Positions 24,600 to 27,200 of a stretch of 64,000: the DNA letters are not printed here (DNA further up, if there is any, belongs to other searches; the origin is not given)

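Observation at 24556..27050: Membrane-anchored SMC/SbcC-like ABC ATPase with a translationally coupled 65-aa acidic partner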

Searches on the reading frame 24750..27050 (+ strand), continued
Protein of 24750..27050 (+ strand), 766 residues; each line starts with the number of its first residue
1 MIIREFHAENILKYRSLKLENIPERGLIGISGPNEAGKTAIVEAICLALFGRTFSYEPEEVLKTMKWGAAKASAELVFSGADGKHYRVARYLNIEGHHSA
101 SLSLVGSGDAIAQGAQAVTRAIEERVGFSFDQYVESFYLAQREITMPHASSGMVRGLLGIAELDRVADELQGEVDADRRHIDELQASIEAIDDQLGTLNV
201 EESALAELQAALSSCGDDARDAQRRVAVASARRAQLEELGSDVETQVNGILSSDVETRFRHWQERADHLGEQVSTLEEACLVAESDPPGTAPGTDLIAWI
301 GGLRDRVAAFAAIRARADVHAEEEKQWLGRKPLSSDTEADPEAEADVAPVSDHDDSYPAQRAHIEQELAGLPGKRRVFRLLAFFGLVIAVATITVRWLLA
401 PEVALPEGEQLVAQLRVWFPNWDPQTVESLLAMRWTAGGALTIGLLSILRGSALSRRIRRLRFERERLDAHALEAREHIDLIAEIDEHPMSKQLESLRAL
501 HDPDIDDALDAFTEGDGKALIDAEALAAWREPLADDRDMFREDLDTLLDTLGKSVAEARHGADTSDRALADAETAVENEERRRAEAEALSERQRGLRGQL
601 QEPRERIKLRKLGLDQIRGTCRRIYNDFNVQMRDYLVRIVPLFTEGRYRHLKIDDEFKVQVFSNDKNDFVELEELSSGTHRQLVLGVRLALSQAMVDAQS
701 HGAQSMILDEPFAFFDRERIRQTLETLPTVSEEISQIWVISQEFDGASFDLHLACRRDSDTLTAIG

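Call 76: search_dna_similar(query=window:24750-27047:+, collection=phages, mode=protein, max_evalue=0.00001, max_rows=12)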
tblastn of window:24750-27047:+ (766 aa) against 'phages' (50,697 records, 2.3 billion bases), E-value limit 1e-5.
Records with a match: 5; places in all: 5; records where one place covers at least 80% of the query: 0.
Best place of each record, by identity: <60% 5.
By first word of the organism name: Lactobacillus 2; Acinetobacter 2; Bacteriophage 1.
By host as written in the record: - 4; Lactobacillus plantarum 1.
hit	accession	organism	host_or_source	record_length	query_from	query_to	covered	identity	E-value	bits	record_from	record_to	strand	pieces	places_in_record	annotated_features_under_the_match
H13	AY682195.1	Lactobacillus phage LP65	-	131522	3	155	20%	30.5%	2e-6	57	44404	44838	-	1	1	orf70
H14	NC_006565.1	Lactobacillus phage LP65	Lactobacillus plantarum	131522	3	155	20%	30.5%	2e-6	57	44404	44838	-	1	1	exonuclease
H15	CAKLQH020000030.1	Acinetobacter phage MD-2021a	not known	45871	26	193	22%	26.6%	2e-6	57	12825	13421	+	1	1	sbcC: exonuclease SbcC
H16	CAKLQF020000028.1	Acinetobacter phage MD-2021a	not known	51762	26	193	22%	26.6%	2e-6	57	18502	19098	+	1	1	sbcC: exonuclease SbcC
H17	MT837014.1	Bacteriophage sp.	human fecal samples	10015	605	734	17%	30.8%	3e-8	64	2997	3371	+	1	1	record has no annotation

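Call 77: get_annotated_region(hit=H1, flank=5000)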
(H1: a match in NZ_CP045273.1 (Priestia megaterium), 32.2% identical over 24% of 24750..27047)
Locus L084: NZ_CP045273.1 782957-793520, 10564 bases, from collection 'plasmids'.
description: Priestia megaterium strain FDU301 plasmid pFDU301A, complete sequence
organism: Priestia megaterium (NCBI taxid 1404)
taxonomy: Bacteria; Bacillota; Bacilli; Bacillales; Bacillaceae; Priestia; Priestia megaterium
host: -; source: pure culture,Paper surface; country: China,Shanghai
typing (MOB-suite, as given by PLSDB): non-mobilizable
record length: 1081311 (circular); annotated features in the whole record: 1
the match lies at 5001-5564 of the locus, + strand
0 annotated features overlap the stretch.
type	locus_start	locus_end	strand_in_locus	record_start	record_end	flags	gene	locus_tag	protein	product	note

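Call 79: search_protein_families(library=pfam, proteins=[L084:4995-7409:+, L084:3800-5011:+, L084:1810-3537:+, L084:7625-8896:+], max_evalue=0.001)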
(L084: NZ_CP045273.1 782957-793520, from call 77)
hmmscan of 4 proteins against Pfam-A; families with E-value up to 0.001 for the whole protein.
L084:4995-7409:+ (805 aa): 5 families
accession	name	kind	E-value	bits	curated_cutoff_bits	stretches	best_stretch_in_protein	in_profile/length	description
PF13476.12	AAA_23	-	2.9e-12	48.1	27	1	23-190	17-193/201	AAA domain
PF13558.12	SbcC_Walker_B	-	4.3e-08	33.7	27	1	699-757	29-89/90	SbcC/RAD50-like, Walker B motif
PF02463.25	SMC_N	-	3.5e-06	27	40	1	22-785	20-211/220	RecF/RecN/SMC N terminal domain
PF13304.12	AAA_21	-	3.9e-05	24.3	27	0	516-775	58-302/304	AAA domain, putative AbiEii toxin, Type IV TA system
PF13175.12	AAA_15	-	0.00072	19.7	32.1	1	14-307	12-281/374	AAA ATPase domain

L084:3800-5011:+ (404 aa): 2 families
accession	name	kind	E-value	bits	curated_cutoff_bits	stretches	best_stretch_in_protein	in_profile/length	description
PF00149.33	Metallophos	-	6e-09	37.1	21.5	1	6-222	1-191/191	Calcineurin-like phosphoesterase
PF12850.12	Metallophos_2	-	8.3e-05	23.1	27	1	49-254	13-152/154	Calcineurin-like phosphoesterase superfamily domain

L084:1810-3537:+ (576 aa): 1 family
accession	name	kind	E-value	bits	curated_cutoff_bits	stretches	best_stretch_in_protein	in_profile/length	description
PF01935.23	DUF87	-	4e-18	66.8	23.2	1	162-416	2-219/220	Helicase HerA, central domain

L084:7625-8896:+ (424 aa): 1 family
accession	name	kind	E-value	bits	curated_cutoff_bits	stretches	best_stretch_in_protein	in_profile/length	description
PF00275.25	EPSP_synthase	-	4.7e-79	266.5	22.8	1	14-414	2-417/417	EPSP synthase (3-phosphoshikimate 1-carboxyvinyltransferase)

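Call 81: search_protein_families(library=pfam, proteins=[P0006, P0007, P0059], max_evalue=0.001)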
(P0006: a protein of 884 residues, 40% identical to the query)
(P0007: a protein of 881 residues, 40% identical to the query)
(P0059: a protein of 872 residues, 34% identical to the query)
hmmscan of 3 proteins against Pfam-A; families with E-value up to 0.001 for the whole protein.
P0006 (884 aa): 6 families
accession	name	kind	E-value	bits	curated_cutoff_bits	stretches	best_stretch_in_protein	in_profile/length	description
PF13476.12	AAA_23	-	4.6e-13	50.7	27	1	10-237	6-190/201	AAA domain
PF24698.1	DUF7662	-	2.8e-12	46.7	26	1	802-872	1-62/72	Domain of unknown function (DUF7662)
PF02463.25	SMC_N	-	3.9e-05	23.6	40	1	23-762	22-197/220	RecF/RecN/SMC N terminal domain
PF13558.12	SbcC_Walker_B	-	7.2e-05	23.4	27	1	677-748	12-89/90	SbcC/RAD50-like, Walker B motif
PF13175.12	AAA_15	-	0.00014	22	32.1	0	14-256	11-266/374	AAA ATPase domain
PF13514.12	AAA_27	-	0.00099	19.2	22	0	25-53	26-54/206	AAA domain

P0007 (881 aa): 5 families
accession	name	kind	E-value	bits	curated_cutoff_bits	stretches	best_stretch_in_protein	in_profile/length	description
PF13476.12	AAA_23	-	2.6e-14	54.8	27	1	10-225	6-185/201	AAA domain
PF24698.1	DUF7662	-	6.9e-12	45.4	26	1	799-868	1-61/72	Domain of unknown function (DUF7662)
PF02463.25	SMC_N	-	4.5e-05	23.4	40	1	23-761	22-197/220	RecF/RecN/SMC N terminal domain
PF13558.12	SbcC_Walker_B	-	8e-05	23.2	27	1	676-747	12-89/90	SbcC/RAD50-like, Walker B motif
PF01519.22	DUF16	-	0.00024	21.9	40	0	176-243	31-102/104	Protein of unknown function DUF16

P0059 (872 aa): 4 families
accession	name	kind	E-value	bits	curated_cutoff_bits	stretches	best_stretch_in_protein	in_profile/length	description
PF13476.12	AAA_23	-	1.1e-08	36.3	27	1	6-209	2-192/201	AAA domain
PF02463.25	SMC_N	-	6.7e-06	26.1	40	1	3-815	2-192/220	RecF/RecN/SMC N terminal domain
PF13558.12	SbcC_Walker_B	-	4.3e-05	24.1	27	1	753-806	33-89/90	SbcC/RAD50-like, Walker B motif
PF15240.11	Pro-rich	-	0.00076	20.3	30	0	328-431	64-169/175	Proline-rich protein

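Call 86: find_related_loci(query=A1, collection=viral_contigs, flank=3000)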
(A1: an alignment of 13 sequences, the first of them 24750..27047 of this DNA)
Query A1 (766 aa) in viral_contigs; peptide patterns used: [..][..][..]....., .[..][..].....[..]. (x = any residue, [..] = any of these).
59 stretches matched a pattern; 8 encode a relative of the query (tblastn E <= 1e-3); 8 distinct loci.
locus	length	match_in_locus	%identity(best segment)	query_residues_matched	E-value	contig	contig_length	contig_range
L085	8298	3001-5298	27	12-741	9e-14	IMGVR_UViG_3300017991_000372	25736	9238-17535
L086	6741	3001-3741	29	2-232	4e-10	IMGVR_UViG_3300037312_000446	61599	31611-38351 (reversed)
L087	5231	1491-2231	29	2-232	3e-10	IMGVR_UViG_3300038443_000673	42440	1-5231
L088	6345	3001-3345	28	14-131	5e-8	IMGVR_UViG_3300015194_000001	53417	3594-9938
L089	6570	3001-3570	25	1-197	4e-8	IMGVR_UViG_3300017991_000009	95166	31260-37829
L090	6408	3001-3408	27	1-144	2e-7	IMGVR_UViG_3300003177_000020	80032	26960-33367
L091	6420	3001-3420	29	1-144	2e-7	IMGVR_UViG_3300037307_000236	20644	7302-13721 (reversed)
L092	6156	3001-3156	38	1-52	9e-6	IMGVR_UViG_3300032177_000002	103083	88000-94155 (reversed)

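Call 87: search_solved_structures(query=A2, max_evalue=1e-13, show_alignments=5)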
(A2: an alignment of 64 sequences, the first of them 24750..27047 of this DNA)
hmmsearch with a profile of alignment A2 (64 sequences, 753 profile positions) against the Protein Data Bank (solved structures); distinct sequences matched with E-value up to 1e-13: 7.
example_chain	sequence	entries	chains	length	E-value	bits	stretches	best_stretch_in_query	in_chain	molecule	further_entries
5f3w_B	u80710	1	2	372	2.5e-41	145.5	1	24-217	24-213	DNA double-strand break repair Rad50 ATPase,DNA double-strand break repair Rad50 ATPase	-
3aux_A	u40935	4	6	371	1.2e-40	143.2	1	24-217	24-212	DNA double-strand break repair rad50 ATPase | DNA double-strand break repair Rad50 ATPase,DNA double-strand break repair Rad50 ATPase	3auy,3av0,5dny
3qf7_A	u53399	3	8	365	5.7e-15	58.3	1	25-145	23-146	Rad50 | Probable DNA double-strand break repair Rad50 ATPase,Probable DNA double-strand break repa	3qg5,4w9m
3qku_A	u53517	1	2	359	1.6e-14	56.8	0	614-745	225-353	DNA double-strand break repair rad50 ATPase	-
3tho_A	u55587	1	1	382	1.8e-14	56.6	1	25-145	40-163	Probable DNA double-strand break repair Rad50 ATPase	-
6s6v_C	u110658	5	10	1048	6.9e-14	54.7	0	24-409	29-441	Nuclease SbcCD subunit C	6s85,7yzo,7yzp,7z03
3qkt_A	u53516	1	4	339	9.5e-14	54.3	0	614-745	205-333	DNA double-strand break repair rad50 ATPase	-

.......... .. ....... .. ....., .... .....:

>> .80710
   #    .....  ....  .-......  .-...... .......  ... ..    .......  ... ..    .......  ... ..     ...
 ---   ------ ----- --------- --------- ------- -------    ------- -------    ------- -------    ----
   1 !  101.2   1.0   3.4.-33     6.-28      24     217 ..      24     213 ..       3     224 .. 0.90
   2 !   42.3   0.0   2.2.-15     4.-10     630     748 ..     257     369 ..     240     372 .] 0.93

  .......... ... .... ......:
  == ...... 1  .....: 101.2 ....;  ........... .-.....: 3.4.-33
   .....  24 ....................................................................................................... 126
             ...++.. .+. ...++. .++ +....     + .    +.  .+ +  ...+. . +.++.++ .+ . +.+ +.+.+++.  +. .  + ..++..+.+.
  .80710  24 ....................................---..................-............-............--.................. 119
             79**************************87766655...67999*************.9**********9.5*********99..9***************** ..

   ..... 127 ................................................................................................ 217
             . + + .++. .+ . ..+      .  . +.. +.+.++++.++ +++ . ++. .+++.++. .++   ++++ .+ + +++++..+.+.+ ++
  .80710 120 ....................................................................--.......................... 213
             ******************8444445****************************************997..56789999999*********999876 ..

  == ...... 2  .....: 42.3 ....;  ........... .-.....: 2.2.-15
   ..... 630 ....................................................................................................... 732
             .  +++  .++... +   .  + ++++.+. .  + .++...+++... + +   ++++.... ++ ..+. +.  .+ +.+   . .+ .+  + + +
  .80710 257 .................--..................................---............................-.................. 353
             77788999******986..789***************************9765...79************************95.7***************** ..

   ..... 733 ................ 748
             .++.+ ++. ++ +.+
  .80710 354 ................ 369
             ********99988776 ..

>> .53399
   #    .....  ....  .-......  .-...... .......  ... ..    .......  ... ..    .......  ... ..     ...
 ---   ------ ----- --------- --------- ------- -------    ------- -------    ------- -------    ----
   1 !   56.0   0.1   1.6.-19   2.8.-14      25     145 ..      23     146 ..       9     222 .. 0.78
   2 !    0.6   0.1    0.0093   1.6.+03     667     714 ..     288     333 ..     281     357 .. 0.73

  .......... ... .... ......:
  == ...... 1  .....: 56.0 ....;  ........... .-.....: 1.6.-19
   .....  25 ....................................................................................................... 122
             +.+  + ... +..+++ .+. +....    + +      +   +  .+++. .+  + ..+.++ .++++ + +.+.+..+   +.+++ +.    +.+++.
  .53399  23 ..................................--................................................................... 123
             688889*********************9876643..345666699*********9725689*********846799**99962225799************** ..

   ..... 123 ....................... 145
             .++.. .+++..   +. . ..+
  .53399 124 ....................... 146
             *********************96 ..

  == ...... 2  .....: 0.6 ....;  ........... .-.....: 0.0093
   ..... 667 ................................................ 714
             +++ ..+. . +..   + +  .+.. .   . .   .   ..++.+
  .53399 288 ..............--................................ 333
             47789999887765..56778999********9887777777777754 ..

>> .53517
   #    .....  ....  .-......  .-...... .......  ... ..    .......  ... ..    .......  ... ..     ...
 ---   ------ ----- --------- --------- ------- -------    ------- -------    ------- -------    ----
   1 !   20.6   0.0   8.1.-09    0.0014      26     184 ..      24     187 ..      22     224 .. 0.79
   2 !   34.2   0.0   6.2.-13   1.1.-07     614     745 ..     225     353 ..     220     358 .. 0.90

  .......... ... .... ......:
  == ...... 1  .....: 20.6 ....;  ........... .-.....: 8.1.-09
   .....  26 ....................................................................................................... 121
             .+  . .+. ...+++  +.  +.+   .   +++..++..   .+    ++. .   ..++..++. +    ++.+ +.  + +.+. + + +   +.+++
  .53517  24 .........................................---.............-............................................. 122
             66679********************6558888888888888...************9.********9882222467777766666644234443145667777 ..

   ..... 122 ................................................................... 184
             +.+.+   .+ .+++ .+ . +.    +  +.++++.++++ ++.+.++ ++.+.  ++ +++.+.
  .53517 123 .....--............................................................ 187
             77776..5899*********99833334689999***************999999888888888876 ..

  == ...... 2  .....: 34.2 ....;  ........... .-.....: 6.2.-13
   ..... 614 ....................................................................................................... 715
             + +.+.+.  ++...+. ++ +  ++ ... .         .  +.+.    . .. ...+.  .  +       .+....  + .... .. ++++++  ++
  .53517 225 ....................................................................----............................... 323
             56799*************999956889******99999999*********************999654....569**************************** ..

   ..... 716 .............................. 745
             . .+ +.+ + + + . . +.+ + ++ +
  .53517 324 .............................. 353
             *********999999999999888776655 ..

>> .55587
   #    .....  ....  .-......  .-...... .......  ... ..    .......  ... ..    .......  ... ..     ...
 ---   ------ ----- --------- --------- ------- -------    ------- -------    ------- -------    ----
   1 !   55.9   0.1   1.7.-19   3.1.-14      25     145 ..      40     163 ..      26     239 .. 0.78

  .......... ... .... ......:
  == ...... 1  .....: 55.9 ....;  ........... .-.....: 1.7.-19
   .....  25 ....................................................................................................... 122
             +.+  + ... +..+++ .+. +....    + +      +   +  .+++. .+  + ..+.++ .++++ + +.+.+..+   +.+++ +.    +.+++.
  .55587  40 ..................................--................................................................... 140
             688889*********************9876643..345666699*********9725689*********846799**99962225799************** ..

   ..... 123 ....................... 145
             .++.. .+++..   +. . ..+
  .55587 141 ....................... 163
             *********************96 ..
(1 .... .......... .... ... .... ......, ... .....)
